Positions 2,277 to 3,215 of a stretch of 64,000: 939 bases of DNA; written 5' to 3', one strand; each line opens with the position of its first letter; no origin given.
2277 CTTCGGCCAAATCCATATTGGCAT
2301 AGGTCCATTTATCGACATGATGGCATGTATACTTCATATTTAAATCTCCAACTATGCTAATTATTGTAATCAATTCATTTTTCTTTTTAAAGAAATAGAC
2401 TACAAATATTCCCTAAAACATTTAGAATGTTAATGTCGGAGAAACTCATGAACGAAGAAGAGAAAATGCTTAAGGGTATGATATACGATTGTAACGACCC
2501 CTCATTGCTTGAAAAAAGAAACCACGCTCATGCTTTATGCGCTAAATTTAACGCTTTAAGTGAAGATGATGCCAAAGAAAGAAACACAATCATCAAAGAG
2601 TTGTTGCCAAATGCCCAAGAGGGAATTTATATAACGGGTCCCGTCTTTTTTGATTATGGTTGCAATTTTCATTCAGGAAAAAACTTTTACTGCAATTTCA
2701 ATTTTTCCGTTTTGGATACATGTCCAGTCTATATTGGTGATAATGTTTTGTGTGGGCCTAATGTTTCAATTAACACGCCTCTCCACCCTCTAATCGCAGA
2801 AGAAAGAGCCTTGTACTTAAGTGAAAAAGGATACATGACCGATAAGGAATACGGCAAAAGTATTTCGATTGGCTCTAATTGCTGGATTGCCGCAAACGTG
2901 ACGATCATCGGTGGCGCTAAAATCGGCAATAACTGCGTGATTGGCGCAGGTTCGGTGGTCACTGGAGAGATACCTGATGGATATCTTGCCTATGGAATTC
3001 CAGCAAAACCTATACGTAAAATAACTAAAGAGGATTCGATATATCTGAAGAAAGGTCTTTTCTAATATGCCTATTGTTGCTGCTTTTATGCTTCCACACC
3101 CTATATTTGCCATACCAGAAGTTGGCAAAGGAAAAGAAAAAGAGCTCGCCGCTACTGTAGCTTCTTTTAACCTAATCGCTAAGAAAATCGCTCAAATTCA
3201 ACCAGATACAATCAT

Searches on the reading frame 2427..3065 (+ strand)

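Call 46: search_protein_families(library=pfam, proteins=[window:2427-3065:+], max_evalue=0.001)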
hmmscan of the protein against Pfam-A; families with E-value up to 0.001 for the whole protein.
window:2427-3065:+ (212 aa): 3 families
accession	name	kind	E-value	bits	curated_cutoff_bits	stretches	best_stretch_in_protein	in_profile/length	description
PF12464.13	Mac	-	2.3e-17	63.4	22.1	1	13-62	1-51/53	Maltose acetyltransferase hexapeptide capping motif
PF00132.30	Hexapep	-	1.4e-12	47.1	27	1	146-180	2-36/36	Bacterial transferase hexapeptide (six repeats)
PF14602.12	Hexapep_2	-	6.7e-08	32.6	27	1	146-179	2-33/34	Hexapeptide repeat of succinyl-transferase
